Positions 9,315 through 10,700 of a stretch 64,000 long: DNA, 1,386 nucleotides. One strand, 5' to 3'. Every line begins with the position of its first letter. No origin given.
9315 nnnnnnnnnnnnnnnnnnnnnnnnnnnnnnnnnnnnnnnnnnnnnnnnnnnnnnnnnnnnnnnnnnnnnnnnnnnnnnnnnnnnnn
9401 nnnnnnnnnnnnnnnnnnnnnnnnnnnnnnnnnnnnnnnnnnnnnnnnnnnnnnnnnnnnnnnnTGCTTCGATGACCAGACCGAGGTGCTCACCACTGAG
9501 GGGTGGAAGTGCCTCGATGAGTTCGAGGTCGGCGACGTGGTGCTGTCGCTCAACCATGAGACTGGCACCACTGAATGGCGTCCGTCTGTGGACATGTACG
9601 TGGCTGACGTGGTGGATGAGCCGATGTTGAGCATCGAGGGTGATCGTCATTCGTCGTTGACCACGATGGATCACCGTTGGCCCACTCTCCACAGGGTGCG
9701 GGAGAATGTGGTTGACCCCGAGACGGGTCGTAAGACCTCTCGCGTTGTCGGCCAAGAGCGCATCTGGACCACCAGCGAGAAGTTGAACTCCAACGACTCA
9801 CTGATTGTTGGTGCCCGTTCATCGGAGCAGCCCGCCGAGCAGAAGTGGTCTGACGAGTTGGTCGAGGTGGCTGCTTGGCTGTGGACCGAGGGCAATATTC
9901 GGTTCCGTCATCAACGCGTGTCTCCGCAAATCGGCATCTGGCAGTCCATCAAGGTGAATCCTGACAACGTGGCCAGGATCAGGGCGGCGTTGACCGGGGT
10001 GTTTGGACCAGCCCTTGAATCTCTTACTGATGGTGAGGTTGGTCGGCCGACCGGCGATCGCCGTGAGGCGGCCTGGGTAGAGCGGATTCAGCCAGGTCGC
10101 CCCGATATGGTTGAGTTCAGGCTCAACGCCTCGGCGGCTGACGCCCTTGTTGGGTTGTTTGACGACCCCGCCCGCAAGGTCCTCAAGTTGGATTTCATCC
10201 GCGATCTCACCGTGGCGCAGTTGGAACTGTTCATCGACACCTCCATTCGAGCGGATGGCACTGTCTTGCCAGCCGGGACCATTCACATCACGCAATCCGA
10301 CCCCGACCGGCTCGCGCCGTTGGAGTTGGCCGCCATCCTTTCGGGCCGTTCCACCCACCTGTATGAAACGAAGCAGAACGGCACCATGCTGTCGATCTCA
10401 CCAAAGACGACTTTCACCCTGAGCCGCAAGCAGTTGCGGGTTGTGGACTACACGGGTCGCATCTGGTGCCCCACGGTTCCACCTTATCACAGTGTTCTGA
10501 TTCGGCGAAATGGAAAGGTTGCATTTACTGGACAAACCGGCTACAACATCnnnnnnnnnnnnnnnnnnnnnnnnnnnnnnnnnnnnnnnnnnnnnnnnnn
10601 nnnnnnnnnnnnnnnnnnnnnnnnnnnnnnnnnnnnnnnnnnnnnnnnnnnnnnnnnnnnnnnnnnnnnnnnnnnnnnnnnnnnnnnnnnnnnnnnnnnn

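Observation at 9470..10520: Intein with embedded endonuclease inside the portal gene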

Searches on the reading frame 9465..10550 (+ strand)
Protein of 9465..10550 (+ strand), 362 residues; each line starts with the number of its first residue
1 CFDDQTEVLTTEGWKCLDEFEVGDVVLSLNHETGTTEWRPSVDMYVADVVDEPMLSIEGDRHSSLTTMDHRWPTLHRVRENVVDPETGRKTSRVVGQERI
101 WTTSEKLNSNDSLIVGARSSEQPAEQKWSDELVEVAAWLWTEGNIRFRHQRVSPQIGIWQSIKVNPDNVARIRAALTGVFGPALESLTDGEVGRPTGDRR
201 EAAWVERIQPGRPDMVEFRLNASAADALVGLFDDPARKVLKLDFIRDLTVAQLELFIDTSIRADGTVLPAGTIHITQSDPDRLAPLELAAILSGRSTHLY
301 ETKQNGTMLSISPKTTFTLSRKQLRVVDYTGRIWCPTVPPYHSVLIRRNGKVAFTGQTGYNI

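Call 6: search_protein_families(library=phrogs, proteins=[window:9465-10538:+], max_evalue=0.01)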
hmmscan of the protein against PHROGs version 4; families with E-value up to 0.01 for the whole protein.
window:9465-10538:+ (358 aa): 0 families

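Call 7: search_solved_structures(query=window:9465-10550:+, max_evalue=10, show_alignments=3)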
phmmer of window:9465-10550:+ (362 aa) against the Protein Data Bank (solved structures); distinct sequences matched with E-value up to 10: 5.
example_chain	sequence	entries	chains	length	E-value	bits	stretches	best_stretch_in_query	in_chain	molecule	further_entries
4d49_A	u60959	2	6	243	0.009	18.4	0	177-241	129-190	ARMADILLO REPEAT PROTEIN ARM00027 | YIII(Dq.V1)4CPAF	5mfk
5mfb_A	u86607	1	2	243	0.088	15.1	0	200-241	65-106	YIII(Dq)4CqI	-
5mfi_A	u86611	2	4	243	0.093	15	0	159-240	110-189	YIII(Dq.V2)4CqI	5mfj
4d4e_A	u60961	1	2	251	0.097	15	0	199-241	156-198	ARMADILLO REPEAT PROTEIN ARM00016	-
2lwy_A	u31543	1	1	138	0.77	12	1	5-71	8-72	BACTERIAL INTEIN-LIKE DOMAIN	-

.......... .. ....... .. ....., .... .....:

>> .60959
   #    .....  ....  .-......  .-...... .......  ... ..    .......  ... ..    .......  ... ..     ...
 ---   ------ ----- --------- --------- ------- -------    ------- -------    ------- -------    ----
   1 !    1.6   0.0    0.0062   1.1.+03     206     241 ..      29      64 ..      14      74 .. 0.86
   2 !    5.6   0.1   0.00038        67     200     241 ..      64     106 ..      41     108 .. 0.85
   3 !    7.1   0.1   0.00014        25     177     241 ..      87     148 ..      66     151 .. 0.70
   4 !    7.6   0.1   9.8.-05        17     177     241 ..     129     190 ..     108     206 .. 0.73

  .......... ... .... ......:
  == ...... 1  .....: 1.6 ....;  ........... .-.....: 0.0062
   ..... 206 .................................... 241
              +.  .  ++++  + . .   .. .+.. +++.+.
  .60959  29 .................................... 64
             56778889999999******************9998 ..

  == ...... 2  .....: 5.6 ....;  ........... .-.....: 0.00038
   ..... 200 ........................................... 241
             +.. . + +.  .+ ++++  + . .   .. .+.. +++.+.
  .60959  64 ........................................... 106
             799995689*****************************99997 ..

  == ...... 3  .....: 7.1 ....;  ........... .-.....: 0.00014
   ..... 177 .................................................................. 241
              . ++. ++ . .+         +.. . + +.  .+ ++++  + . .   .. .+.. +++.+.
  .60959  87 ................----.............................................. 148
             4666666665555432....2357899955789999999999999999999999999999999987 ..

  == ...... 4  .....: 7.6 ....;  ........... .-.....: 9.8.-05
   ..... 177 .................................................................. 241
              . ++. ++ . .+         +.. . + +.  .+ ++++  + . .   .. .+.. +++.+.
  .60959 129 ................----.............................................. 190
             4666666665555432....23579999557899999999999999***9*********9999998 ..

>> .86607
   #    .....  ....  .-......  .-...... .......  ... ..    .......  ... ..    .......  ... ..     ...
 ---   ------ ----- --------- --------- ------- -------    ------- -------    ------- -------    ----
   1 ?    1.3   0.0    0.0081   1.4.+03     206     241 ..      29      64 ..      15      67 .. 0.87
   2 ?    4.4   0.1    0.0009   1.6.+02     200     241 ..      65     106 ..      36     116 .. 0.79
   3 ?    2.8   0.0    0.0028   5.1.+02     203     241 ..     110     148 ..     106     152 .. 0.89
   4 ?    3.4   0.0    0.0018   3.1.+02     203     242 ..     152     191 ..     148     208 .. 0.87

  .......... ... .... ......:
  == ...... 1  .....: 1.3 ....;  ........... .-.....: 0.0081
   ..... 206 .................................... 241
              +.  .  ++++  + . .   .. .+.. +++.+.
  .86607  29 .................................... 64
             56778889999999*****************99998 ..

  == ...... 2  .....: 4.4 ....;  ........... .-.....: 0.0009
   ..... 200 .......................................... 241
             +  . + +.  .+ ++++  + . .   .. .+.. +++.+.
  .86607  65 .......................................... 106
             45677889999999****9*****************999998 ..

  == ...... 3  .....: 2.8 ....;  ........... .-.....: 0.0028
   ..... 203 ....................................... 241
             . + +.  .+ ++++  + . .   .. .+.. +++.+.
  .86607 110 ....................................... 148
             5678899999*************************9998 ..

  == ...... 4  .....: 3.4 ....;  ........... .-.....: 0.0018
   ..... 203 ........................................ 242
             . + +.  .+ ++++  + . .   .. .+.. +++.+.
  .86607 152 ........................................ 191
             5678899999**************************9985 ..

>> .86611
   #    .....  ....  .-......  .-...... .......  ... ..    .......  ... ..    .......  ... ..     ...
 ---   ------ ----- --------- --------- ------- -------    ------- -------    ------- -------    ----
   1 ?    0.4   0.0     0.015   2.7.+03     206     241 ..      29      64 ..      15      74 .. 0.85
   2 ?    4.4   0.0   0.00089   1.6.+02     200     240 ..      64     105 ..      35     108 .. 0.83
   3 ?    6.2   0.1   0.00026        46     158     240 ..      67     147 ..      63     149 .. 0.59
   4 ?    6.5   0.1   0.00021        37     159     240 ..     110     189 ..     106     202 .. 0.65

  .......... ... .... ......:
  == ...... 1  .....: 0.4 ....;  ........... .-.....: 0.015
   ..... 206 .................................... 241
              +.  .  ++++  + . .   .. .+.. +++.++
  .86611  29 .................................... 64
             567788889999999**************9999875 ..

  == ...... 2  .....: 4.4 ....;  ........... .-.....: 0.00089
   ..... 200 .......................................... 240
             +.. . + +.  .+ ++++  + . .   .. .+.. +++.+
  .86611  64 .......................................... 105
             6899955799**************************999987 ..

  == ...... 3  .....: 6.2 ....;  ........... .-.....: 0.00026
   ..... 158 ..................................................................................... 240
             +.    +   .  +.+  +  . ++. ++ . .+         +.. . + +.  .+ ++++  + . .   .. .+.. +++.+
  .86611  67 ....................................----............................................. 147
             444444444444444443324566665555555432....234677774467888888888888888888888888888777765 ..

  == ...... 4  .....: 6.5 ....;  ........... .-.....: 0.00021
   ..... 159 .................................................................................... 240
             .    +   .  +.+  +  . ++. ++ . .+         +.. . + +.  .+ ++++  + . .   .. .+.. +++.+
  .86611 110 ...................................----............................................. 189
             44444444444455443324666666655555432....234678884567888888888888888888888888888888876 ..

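Call 15: find_homologous_proteins(query=window:9465-10532:+, max_evalue=0.001)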
Query window:9465-10532:+ (356 aa): 10 proteins with E <= 0.001 among 5267 candidates.
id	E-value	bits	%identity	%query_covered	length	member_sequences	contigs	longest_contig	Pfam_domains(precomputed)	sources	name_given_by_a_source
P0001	1.4e-58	217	43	100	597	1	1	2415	-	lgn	-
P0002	9.3e-58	214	36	99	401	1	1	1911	-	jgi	jgi:DNA-binding transcriptional MerR regulator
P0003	1.6e-49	187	36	100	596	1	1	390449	PF01510.31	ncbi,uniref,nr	ncbi:hypothetical protein Acsp03_14070 [Actinomadura sp. NBRC 104412]|uniref:N-acetylmuramoyl-L-alan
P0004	2.3e-40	157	34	100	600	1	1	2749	PF04860.18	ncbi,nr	ncbi:MAG TPA: phage portal protein, partial [Acidimicrobiales bacterium]|nr:phage portal protein [Ac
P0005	1.4e-38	151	34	100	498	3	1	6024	-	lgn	-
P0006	8.4e-37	145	34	100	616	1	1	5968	-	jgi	jgi:hypothetical protein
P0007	7.4e-28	116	39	69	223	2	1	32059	-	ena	-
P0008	2.5e-24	104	35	87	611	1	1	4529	-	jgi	-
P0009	1.1e-23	102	34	60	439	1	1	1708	-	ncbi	-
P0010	1.3e-15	76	28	40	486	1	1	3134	PF00149.34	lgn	-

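Call 45: find_related_loci(query=window:9465-10535:+, collection=viral_contigs, flank=4000)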
Query window:9465-10535:+ (357 aa) in viral_contigs; peptide patterns used: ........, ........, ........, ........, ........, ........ (x = any residue, [..] = any of these).
3 stretches matched a pattern; 1 encode a relative of the query (tblastn E <= 1e-3); 1 distinct loci.
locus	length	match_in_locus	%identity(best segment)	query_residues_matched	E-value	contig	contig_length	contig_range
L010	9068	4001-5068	75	1-357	7e-180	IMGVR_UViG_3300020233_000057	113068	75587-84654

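Call 46: search_protein_families(library=pfam, proteins=[window:9465-10535:+], max_evalue=10)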
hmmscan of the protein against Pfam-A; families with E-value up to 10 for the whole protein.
window:9465-10535:+ (357 aa): 3 families
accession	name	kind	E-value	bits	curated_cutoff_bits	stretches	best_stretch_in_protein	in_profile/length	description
PF07591.16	PT-HINT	-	0.0075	17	27.7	1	8-59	2-53/137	Pretoxin HINT domain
PF13403.11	Hint_2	-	0.052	14.4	28.4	1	1-46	2-47/147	Hint domain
PF01079.26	Hint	-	0.16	12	29.7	1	1-35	13-47/213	Hint module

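Call 50: predict_structure(alignment_id=A2)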
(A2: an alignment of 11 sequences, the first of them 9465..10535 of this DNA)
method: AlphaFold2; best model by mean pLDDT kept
length: 357 residues; sequences in the alignment: 11
mean_pLDDT: 92.6   pTM: 0.89
mean pLDDT of the five models: 92.6, 92.1, 91.4, 91.4, 91.2
residues with pLDDT >= 90: 312; 70-90: 26; 50-70: 6; < 50: 13
segments of 3 or more residues with pLDDT < 50: 187-199
pLDDT, mean of each block of 10 residues (from residue 1): 97 97 98 96 98 97 97 96 91 93 96 97 95 97 87 88 95 97 62 47 89 94 92 95 97 97 90 93 97 97 92 95 96 97 96 95
secondary structure, 60 per line:
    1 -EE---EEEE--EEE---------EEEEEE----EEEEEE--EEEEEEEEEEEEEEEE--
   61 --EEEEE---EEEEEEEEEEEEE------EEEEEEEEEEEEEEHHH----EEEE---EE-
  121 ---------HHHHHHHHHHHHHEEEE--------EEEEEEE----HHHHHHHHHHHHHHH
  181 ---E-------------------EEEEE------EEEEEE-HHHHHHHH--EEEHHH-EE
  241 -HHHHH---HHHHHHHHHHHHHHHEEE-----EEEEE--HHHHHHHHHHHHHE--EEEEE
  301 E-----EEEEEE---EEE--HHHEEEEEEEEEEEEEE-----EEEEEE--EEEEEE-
elements in order: E7-10 E13-15 E25-30 E35-40 E43-58 E63-67 E71-83 E90-103 E111-114 H130-142 E143-146 E155-161 H166-180 E204-208 E215-220 H222-229 E232-234 H242-246 H250-264 E265-267 E273-277 H280-292 E296-301 E307-312 E316-318 E324-337 E343-348 E351-356

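Call 53: fold_search(model_id=the predicted structure, library=pdb)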
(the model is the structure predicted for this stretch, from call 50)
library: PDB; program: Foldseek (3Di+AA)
matches with E <= 10: 498; with E <= 0.001: 64
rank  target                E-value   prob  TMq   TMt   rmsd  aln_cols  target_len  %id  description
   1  7qsu                  9.5e-15  1.00  0.63  0.61   5.4       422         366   13  Crystal structure of homing endonuclease-associated TliVMA intein (C1A, d333-339) (released 2022-03-30)
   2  1ef0_A                3.2e-13  1.00  0.54  0.47   9.7       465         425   11  CRYSTAL STRUCTURE OF PI-SCEI MINIPRECURSOR (released 2000-06-07)
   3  1vde_B                5.3e-13  1.00  0.58  0.50   8.1       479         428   11  PI-SCEI, A HOMING ENDONUCLEASE WITH PROTEIN SPLICING ACTIVITY (released 1998-04-08)
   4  1vde_A                1.0e-12  1.00  0.57  0.49   9.5       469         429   11  PI-SCEI, A HOMING ENDONUCLEASE WITH PROTEIN SPLICING ACTIVITY (released 1998-04-08)
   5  1jva_A                1.1e-12  1.00  0.56  0.48   9.8       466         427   10  CRYSTAL STRUCTURE OF THE VMA1-DERIVED ENDONUCLEASE BEARING THE N AND C EXTEIN PROPEPTIDES (released 2002-08-29)
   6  1dq3                  1.1e-12  1.00  0.57  0.47  10.9       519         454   10  CRYSTAL STRUCTURE OF AN ARCHAEAL INTEIN-ENCODED HOMING ENDONUCLEASE PI-PFUI (released 2000-07-05)
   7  1um2_A                2.1e-12  1.00  0.55  0.49   9.9       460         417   11  Crystal Structure of the Vma1-Derived Endonuclease with the Ligated Extein Segment (released 2004-09-22)
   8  1jva_B                4.1e-12  1.00  0.60  0.51   7.6       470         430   10  CRYSTAL STRUCTURE OF THE VMA1-DERIVED ENDONUCLEASE BEARING THE N AND C EXTEIN PROPEPTIDES (released 2002-08-29)
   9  7qss                  4.1e-12  1.00  0.58  0.49   7.4       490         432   11  Crystal structure of homing endonuclease-associated TliVMA intein (C1A) (released 2022-03-30)
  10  1lws_A                4.9e-12  1.00  0.55  0.47   9.8       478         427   11  Crystal structure of the intein homing endonuclease PI-SceI bound to its recognition sequence (released 2002-09-27)
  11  7qst                  1.1e-11  1.00  0.57  0.56   7.5       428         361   12  Crystal structure of homing endonuclease-associated PhoVMA intein (C1A) (released 2022-03-30)
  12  1dfa                  1.9e-11  1.00  0.52  0.47   9.2       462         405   11  CRYSTAL STRUCTURE OF PI-SCEI IN C2 SPACE GROUP (released 1999-12-08)
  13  1um2_B                2.5e-11  1.00  0.57  0.50   9.6       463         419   11  Crystal Structure of the Vma1-Derived Endonuclease with the Ligated Extein Segment (released 2004-09-22)
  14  1ef0_B                3.8e-11  1.00  0.56  0.52   7.9       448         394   11  CRYSTAL STRUCTURE OF PI-SCEI MINIPRECURSOR (released 2000-06-07)
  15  1lwt_A                4.3e-11  1.00  0.56  0.46   8.7       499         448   10  Crystal structure of the intein homing endonuclease PI-SceI bound to its substrate DNA (Ca2+ free) (released 2002-09-27)
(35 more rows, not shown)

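Call 54: search_solved_structures(query=A3, max_evalue=10, show_alignments=4)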
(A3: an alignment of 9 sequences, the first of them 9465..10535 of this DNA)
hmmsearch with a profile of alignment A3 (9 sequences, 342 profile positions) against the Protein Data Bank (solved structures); distinct sequences matched with E-value up to 10: 7.
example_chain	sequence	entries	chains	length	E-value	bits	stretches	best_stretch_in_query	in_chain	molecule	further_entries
7cfv_A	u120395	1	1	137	0.0013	21.2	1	7-43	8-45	Spl DnaX mini-intein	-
6zgq_A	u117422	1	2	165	0.0041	19.5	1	6-73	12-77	AceL NrdHF-1-1 Intein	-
6riz_A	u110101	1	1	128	0.05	15.9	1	3-77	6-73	gp41-1 intein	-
2lwy_A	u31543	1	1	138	0.1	14.9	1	6-75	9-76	BACTERIAL INTEIN-LIKE DOMAIN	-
7qsu_A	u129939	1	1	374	0.45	12.8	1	228-296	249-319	V-ATPase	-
6qaz_A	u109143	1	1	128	0.55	12.5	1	3-29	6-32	cyanophage-like gp41-1 intein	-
7dvn_A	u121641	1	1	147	0.75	12.1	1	108-177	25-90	MarR family transcriptional regulator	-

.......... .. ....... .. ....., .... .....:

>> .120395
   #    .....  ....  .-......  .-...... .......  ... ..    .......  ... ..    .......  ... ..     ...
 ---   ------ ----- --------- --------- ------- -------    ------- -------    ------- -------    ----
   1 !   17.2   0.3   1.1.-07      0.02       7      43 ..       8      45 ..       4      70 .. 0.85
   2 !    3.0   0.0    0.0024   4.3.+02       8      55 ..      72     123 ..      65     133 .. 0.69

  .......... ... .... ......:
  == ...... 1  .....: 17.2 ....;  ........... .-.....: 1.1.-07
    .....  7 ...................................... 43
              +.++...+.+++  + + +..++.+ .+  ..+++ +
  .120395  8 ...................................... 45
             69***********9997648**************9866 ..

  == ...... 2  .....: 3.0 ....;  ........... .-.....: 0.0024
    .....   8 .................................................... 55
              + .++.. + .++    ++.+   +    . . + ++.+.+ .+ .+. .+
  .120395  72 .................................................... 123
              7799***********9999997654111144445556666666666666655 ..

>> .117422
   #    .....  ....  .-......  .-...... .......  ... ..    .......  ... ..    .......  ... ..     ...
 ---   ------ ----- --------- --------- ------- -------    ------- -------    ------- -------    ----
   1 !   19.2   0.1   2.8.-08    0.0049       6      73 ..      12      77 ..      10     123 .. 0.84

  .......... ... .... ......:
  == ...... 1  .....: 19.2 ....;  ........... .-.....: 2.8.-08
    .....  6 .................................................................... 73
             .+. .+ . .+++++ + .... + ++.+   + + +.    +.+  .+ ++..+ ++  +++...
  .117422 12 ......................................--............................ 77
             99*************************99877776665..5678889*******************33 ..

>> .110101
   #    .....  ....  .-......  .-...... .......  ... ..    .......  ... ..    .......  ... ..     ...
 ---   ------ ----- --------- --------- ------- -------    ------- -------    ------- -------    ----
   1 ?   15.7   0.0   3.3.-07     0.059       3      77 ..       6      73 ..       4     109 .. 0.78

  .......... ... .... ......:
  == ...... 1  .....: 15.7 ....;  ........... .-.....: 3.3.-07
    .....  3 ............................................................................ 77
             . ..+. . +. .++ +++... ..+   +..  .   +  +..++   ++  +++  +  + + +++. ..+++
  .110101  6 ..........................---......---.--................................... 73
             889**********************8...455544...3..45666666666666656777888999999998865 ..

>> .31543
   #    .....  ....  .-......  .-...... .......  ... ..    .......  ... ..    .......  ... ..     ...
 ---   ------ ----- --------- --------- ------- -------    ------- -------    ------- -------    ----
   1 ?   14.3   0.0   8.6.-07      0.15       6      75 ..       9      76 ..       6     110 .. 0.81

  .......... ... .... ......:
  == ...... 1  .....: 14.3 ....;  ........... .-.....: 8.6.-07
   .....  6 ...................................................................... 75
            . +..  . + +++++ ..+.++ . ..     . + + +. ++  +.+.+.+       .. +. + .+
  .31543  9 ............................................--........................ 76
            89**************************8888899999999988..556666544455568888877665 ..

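Call 55: search_dna_similar(query=window:9465-10535:+, collection=phages, mode=protein, max_rows=60, rows=spread, max_evalue=0.001)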
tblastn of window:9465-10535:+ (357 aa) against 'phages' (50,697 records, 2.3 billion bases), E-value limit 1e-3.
Records with a match: 39; places in all: 39; records where one place covers at least 80% of the query: 39.
Best place of each record, by identity: <60% 39.
By first word of the organism name: Gordonia 11; Pseudomonas 8; Escherichia 8; Campylobacter 4; Mycobacterium 3; Synechococcus 2; Caudovirales 1; Phage 1; Aeromonas 1.
By host as written in the record: Pseudomonas syringae pv. porri LMG 28495 8; Escherichia coli K-12 MG1655 6; Gordonia terrae 3612 5; Gordonia sp. 4; Campylobacter jejuni 4; Gordonia malaquae BEN700 2; Synechoccus sp. 2; Mycobacterium smegmatis ATCC 607 1; and 7 more.
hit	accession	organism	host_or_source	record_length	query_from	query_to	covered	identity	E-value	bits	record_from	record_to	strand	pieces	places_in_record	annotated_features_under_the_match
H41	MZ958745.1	Mycobacterium phage Pinkcreek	Mycobacterium smegmatis ATCC 607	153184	1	357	100%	40.1%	9e-63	222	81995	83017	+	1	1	135: hypothetical protein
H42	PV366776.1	Gordonia phage Belphegor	Gordonia terrae 3612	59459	1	357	100%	39.8%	3e-59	211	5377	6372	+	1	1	9: portal protein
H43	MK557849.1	Caudovirales GX15bay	mangrove soil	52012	1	357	100%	32.6%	2e-39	154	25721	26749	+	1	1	portal protein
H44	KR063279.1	Gordonia phage GMA3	Gordonia malaquae BEN700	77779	1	357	100%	32.4%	3e-35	142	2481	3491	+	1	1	putative large terminase subunit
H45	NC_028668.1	Gordonia phage GMA3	Gordonia malaquae BEN700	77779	1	357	100%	32.4%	3e-35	142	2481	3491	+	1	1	putative large terminase subunit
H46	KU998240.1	Gordonia phage Woes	Gordonia terrae 3612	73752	1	357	100%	32.0%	5e-41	159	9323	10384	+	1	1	8: portal protein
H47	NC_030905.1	Gordonia phage Woes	Gordonia terrae 3612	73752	1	357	100%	32.0%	5e-41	159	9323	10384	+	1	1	8: portal protein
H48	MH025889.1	Gordonia phage Hail2Pitt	Gordonia terrae 3612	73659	1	357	100%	32.0%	1e-40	158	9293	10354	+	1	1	8: portal protein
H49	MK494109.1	Gordonia phage Lahirium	Gordonia terrae 3612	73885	1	357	100%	32.0%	1e-40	158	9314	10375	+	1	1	8: portal protein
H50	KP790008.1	Gordonia phage GordTnk2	Gordonia sp.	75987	1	357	100%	32.0%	3e-45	171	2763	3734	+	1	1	TerL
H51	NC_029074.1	Gordonia phage GordTnk2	Gordonia sp.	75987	1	357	100%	32.0%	3e-45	171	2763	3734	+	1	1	TerL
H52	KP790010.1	Gordonia phage GordDuk1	Gordonia sp.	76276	1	357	100%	31.0%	1e-37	149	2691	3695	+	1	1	TerL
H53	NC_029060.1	Gordonia phage GordDuk1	Gordonia sp.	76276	1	357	100%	31.0%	1e-37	149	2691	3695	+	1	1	TerL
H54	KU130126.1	Pseudomonas phage vB_PsyM_KIL1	Pseudomonas syringae pv. porri LMG 28495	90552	4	357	99%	27.5%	3e-10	68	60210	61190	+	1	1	putative DNA polymerase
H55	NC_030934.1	Pseudomonas phage vB_PsyM_KIL1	Pseudomonas syringae pv. porri LMG 28495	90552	4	357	99%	27.5%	3e-10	68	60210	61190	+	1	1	putative DNA polymerase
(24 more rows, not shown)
